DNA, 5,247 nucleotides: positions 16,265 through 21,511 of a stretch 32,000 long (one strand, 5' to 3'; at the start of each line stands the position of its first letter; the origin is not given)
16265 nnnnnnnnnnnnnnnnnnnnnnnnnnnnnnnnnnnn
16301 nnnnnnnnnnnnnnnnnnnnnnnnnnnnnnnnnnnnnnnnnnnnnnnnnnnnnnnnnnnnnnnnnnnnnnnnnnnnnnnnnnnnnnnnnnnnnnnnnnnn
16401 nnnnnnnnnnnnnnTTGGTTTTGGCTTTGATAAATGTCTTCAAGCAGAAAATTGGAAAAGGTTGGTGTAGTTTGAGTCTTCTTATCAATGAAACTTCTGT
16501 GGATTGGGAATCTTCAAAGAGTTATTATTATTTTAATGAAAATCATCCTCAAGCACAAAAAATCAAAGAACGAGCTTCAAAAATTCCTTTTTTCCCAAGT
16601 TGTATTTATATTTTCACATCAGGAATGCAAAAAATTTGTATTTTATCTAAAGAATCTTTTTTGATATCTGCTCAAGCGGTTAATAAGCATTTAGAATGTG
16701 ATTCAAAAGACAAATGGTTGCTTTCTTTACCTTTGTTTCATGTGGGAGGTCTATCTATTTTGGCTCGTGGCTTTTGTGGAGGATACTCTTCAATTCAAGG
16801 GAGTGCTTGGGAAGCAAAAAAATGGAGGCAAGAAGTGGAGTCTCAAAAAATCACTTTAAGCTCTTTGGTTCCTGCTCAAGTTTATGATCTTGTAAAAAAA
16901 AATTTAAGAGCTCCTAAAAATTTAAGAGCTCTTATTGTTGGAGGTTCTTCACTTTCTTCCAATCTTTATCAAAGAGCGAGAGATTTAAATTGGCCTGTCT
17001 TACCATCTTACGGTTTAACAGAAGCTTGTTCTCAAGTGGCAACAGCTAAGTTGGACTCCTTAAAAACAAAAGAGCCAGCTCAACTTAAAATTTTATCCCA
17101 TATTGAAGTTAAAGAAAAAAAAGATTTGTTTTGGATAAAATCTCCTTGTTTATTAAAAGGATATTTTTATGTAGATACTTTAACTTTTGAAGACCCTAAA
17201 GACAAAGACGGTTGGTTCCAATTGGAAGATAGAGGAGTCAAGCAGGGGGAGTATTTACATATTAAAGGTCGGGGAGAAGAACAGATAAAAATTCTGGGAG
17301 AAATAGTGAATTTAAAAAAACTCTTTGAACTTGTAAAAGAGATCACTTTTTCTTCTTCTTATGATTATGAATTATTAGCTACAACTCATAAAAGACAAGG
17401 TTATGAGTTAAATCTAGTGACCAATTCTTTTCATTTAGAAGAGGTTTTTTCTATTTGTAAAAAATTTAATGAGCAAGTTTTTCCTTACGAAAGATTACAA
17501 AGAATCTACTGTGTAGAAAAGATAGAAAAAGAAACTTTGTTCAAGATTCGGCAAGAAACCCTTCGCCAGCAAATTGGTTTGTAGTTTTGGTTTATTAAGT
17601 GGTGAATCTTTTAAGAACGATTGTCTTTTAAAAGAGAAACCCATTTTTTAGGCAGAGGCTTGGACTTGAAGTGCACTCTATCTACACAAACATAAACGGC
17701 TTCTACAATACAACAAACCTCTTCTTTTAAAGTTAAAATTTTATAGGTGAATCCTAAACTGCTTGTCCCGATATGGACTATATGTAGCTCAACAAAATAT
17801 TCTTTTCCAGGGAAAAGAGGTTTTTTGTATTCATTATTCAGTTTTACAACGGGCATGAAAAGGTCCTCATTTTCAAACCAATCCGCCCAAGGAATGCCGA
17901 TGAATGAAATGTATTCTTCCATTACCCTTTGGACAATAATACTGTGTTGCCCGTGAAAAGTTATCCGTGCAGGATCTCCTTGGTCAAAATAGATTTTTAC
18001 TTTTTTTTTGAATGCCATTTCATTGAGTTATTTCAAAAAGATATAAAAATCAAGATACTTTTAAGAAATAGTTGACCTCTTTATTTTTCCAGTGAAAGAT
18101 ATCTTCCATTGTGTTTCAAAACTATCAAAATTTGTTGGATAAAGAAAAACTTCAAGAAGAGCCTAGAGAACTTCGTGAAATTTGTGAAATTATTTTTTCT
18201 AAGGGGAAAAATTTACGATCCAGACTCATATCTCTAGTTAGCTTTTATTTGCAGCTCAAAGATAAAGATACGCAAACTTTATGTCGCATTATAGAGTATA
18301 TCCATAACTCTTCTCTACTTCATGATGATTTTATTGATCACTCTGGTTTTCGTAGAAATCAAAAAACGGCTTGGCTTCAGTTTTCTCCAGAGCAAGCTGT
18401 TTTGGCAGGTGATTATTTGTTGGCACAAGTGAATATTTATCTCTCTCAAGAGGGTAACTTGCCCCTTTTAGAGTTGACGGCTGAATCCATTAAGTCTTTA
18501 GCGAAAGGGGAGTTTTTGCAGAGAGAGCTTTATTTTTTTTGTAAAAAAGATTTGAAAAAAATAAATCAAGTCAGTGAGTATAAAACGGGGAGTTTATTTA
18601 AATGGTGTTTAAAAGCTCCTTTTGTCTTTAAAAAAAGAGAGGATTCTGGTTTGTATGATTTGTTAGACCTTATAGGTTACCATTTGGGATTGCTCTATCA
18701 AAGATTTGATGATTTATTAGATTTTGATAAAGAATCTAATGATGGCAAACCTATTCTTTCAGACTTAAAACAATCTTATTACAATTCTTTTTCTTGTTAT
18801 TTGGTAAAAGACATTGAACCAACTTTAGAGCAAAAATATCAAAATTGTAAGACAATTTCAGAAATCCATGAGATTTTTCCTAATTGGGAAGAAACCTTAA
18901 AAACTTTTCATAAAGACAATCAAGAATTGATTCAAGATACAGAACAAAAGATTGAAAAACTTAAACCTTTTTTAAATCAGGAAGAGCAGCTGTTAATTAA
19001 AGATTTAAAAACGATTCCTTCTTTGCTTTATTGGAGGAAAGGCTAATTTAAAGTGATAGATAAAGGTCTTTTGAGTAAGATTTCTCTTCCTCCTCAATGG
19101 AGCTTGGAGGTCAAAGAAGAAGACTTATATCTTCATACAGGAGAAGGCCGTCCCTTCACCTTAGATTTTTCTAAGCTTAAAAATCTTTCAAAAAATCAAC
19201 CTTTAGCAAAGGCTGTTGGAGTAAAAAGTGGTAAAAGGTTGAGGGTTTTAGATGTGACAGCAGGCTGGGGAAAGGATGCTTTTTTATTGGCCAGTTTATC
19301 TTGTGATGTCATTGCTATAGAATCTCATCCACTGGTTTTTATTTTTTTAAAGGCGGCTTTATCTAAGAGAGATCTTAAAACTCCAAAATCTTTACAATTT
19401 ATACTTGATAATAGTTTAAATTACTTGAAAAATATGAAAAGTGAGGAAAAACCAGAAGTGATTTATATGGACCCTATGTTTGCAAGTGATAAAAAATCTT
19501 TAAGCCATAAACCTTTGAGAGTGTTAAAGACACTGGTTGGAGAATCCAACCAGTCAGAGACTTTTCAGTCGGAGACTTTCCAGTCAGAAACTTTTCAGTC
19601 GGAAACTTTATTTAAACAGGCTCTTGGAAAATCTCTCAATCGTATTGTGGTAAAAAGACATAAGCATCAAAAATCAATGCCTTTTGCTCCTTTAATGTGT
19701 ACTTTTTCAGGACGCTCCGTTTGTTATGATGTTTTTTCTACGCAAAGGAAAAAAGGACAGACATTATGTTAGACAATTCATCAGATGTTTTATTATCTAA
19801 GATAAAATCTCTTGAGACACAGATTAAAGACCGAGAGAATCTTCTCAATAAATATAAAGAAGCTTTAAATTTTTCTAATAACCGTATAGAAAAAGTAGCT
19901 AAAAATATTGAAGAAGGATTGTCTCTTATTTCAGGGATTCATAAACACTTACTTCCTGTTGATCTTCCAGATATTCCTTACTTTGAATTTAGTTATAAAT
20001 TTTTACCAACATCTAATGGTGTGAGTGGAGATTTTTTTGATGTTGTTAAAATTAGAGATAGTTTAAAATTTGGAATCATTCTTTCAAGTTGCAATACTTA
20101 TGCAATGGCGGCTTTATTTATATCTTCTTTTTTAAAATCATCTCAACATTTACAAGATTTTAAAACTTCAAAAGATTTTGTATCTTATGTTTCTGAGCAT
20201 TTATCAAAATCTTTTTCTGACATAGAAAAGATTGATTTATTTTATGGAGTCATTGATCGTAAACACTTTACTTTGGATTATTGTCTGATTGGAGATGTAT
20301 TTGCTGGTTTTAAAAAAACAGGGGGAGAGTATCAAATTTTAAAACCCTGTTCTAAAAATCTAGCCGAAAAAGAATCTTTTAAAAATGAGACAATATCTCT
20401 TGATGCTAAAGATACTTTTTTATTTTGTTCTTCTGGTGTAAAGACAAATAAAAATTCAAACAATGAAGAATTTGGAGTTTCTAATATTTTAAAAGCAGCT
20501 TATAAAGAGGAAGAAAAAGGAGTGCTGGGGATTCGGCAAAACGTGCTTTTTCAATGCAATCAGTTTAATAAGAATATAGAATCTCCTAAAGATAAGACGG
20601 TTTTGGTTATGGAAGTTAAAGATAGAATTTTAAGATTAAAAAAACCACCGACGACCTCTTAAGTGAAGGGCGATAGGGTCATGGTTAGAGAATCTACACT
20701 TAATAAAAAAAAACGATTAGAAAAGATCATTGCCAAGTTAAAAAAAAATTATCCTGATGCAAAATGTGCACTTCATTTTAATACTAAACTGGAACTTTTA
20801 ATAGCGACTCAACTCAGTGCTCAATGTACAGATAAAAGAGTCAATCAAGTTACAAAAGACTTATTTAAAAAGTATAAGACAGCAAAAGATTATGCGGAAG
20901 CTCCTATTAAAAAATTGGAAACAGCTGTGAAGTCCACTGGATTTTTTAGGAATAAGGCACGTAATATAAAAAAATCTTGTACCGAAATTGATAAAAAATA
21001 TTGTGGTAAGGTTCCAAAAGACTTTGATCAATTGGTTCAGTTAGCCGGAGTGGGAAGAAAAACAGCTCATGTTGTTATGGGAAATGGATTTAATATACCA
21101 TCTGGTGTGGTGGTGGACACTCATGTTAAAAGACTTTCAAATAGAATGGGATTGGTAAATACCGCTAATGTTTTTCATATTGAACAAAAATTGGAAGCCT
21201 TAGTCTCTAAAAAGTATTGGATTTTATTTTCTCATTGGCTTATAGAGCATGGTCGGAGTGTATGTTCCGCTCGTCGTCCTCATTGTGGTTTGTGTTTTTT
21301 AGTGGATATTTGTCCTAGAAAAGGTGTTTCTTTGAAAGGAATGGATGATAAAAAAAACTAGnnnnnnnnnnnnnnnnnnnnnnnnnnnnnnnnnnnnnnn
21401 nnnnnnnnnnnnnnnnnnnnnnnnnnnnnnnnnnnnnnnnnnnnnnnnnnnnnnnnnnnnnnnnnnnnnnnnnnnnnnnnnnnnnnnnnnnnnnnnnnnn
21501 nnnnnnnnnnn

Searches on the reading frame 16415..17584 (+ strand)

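Call 68: search_protein_families(library=pfam, proteins=[window:16415-17584:+], max_evalue=0.001)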
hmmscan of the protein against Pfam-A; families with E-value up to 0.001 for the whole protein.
window:16415-17584:+ (389 aa): 1 family
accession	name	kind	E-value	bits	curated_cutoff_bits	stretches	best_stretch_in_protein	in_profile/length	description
PF00501.34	AMP-binding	-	1.5e-19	70.5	29.9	1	65-250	167-383/384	AMP-binding enzyme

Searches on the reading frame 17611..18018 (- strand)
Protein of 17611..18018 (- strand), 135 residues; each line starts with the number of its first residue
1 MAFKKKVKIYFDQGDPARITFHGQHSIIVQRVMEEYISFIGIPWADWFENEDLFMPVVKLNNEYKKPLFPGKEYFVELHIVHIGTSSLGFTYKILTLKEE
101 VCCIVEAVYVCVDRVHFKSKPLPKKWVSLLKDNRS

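Call 68: search_protein_families(library=pfam, proteins=[window:17611-18018:-], max_evalue=0.001)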
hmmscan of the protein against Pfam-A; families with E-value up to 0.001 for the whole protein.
window:17611-18018:- (135 aa): 2 families
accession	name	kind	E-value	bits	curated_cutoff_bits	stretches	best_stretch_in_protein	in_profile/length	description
PF13279.12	4HBT_2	-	1.5e-09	38.8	25.5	1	27-124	19-116/122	Thioesterase-like superfamily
PF03061.28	4HBT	-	6e-06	26.9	20.6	1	21-103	5-79/79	Thioesterase superfamily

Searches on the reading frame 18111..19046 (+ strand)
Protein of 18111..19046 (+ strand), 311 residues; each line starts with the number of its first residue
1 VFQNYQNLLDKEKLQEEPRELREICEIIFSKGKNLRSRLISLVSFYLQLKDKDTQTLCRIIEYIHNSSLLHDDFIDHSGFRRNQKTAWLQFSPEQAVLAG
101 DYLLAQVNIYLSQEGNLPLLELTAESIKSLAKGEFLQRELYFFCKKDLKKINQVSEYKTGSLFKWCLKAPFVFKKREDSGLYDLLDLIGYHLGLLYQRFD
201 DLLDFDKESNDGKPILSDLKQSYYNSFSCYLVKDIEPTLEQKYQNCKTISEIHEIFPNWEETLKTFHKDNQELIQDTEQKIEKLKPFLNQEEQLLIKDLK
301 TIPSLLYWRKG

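Call 30: search_protein_families(library=pfam, proteins=[window:18111-19046:+], max_evalue=0.001)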
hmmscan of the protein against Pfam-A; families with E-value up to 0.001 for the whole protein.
window:18111-19046:+ (311 aa): 1 family
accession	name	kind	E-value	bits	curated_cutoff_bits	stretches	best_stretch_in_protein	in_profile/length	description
PF00348.22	polyprenyl_synt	-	1.2e-41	143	27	1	20-243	3-234/251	Polyprenyl synthetase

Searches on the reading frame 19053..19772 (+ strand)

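Call 30: search_protein_families(library=pfam, proteins=[window:19053-19772:+], max_evalue=0.001)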
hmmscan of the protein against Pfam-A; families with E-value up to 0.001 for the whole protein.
window:19053-19772:+ (239 aa): 2 families
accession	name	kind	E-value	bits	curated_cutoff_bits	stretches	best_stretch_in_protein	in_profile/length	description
PF04445.19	SAM_MT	-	4.3e-36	124.9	26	1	44-228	54-228/230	Putative SAM-dependent methyltransferase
PF03602.21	Cons_hypoth95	-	0.0006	20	24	1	60-148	40-128/182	Conserved hypothetical protein 95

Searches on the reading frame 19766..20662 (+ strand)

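Call 30: search_protein_families(library=pfam, proteins=[window:19766-20662:+], max_evalue=0.001)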
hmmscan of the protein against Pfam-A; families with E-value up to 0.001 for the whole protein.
window:19766-20662:+ (298 aa): 1 family
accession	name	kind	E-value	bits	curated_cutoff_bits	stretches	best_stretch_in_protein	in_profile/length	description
PF07228.17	SpoIIE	-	6.3e-06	26.7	25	1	136-284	41-191/192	Stage II sporulation protein E (SpoIIE)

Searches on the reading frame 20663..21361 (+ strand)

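Call 30: search_protein_families(library=pfam, proteins=[window:20663-21361:+], max_evalue=0.001)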
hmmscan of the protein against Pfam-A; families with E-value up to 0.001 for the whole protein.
window:20663-21361:+ (232 aa): 3 families
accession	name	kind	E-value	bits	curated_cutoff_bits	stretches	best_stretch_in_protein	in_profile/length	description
PF00730.31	HhH-GPD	-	2.7e-22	79.6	26.2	1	48-181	2-106/108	HhH-GPD superfamily base excision DNA repair protein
PF00633.29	HHH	-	2.1e-05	24.6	24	1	115-139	4-28/30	Helix-hairpin-helix motif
PF10576.14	EndIII_4Fe-2S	-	0.00013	22.6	20.5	1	201-217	1-17/17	Iron-sulfur binding domain of endonuclease III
